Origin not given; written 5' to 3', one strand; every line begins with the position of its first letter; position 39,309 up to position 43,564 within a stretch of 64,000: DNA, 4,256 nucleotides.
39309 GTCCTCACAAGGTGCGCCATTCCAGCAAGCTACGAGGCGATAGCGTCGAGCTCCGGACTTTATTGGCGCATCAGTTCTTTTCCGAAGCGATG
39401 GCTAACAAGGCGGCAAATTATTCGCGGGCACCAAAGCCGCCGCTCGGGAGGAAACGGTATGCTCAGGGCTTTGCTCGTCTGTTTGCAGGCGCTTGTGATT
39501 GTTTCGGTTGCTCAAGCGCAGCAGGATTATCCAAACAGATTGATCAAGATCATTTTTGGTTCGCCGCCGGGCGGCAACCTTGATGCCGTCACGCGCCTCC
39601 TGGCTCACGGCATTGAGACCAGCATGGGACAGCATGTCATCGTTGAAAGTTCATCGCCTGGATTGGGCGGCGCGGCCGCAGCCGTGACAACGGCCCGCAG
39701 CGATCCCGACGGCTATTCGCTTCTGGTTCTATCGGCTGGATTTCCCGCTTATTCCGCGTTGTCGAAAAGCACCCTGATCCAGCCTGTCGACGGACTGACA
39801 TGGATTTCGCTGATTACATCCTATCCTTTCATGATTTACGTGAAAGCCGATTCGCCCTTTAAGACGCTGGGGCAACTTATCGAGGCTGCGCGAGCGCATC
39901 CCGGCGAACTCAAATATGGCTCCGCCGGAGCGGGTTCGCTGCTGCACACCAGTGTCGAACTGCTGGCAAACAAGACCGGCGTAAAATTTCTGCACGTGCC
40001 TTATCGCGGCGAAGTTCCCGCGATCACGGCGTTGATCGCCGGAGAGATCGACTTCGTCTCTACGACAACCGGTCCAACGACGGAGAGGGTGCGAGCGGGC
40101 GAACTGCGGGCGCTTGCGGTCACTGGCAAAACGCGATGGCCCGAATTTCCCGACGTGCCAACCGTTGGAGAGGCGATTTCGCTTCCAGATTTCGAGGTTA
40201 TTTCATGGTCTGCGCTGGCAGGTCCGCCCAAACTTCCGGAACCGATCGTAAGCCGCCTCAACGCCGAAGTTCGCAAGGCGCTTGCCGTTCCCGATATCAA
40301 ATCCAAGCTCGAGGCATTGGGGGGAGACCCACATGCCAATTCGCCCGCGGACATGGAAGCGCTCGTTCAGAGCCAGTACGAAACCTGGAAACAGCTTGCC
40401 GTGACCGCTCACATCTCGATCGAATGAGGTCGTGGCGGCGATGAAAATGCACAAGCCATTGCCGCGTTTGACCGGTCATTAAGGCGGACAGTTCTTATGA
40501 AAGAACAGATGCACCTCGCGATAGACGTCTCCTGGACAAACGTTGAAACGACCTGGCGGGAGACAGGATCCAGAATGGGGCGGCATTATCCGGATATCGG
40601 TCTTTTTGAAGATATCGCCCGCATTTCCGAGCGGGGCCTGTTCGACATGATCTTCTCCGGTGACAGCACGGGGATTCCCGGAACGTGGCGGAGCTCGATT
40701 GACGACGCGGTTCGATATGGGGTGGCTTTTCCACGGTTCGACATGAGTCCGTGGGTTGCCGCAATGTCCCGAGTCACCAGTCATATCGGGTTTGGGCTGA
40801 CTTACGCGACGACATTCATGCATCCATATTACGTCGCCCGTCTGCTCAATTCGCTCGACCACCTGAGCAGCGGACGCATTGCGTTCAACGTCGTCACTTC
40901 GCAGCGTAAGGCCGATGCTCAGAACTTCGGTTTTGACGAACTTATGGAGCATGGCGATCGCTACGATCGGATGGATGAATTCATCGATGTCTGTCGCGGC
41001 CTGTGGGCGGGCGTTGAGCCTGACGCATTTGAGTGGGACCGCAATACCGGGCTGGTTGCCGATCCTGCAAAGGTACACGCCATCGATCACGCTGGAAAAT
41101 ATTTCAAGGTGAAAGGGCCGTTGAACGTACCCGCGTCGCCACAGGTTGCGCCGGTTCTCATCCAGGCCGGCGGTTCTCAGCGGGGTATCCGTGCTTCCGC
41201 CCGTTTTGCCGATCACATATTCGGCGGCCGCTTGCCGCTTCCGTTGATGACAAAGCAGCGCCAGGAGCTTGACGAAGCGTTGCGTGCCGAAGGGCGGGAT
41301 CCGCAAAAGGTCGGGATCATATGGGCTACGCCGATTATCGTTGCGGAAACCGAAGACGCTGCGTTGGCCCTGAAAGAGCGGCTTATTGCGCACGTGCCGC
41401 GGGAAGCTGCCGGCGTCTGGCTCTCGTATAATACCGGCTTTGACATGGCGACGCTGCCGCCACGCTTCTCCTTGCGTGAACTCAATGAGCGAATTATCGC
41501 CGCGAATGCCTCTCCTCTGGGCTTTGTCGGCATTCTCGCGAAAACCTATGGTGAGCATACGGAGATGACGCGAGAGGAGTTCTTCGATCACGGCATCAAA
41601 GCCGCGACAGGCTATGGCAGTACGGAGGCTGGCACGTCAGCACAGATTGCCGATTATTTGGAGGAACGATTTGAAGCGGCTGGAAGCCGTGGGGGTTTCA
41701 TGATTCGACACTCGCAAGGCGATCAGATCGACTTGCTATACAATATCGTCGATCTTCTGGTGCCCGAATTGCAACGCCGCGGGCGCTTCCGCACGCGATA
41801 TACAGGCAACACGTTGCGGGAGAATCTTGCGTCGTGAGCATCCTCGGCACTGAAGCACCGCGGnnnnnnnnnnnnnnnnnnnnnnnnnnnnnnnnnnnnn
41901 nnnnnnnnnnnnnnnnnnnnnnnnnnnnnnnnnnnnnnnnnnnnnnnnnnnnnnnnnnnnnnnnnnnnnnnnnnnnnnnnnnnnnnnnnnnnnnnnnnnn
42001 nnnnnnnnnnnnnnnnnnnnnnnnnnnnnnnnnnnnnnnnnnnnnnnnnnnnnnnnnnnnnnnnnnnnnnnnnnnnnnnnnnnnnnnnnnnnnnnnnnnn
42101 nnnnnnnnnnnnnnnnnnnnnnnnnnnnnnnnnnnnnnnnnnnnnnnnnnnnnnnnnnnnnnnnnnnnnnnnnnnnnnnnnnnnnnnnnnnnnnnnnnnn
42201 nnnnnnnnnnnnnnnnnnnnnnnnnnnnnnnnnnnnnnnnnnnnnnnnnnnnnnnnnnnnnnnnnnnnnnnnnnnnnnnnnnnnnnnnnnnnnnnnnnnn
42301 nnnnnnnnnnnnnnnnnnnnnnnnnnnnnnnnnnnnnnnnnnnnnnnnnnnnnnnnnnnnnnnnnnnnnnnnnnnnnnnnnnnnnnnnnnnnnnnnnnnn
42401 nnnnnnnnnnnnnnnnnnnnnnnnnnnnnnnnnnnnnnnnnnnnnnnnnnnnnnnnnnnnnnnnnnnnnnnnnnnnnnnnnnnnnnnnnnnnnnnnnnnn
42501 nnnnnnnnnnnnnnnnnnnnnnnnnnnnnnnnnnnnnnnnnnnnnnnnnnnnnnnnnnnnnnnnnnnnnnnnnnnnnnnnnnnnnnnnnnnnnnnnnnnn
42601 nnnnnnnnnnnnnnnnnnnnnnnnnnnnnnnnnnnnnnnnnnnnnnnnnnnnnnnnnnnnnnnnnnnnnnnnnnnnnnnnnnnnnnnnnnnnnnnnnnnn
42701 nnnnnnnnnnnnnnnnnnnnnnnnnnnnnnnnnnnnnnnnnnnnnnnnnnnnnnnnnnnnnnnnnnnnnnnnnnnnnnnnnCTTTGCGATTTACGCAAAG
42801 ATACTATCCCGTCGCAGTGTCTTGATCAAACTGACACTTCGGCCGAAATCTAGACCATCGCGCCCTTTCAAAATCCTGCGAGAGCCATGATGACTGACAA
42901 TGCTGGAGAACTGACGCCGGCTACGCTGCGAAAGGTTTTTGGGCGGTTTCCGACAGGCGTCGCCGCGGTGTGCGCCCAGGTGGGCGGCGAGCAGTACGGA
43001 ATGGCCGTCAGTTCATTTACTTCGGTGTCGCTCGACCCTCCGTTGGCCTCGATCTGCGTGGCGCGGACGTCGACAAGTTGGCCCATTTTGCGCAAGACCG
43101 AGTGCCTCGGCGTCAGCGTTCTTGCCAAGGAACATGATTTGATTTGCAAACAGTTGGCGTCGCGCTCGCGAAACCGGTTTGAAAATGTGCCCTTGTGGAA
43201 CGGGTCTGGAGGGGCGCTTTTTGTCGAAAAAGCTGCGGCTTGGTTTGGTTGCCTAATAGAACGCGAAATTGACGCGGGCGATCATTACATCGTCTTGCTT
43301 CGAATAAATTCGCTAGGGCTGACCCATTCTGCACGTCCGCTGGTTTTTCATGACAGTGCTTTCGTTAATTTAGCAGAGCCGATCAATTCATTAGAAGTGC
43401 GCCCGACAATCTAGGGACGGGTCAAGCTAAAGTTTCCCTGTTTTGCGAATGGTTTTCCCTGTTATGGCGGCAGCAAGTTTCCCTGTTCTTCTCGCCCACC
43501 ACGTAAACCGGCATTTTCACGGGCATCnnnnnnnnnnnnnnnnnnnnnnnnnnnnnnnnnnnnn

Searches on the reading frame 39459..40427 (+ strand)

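Call 44: search_protein_families(library=pfam, proteins=[window:39459-40427:+], max_evalue=0.00001)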
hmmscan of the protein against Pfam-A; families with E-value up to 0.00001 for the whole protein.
window:39459-40427:+ (322 aa): 1 family
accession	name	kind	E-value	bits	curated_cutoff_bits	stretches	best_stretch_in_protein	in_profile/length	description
PF03401.19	TctC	-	2.5e-59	201.5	27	1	44-313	1-268/274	Tripartite tricarboxylate transporter family receptor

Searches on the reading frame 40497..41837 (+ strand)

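Call 44: search_protein_families(library=pfam, proteins=[window:40497-41837:+], max_evalue=0.00001)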
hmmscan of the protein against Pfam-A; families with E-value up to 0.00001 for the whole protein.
window:40497-41837:+ (446 aa): 1 family
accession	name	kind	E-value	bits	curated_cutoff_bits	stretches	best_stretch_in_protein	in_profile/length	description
PF00296.26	Bac_luciferase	-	1.4e-40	140.1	27.9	1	32-396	20-311/314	Luciferase-like monooxygenase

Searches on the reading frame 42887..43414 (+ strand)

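Call 44: search_protein_families(library=pfam, proteins=[window:42887-43414:+], max_evalue=0.00001)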
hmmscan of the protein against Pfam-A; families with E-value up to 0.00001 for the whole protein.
window:42887-43414:+ (175 aa): 1 family
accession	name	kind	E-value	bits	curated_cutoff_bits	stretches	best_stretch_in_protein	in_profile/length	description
PF01613.24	Flavin_Reduct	-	1.4e-32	113.3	27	1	18-162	1-152/153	Flavin reductase like domain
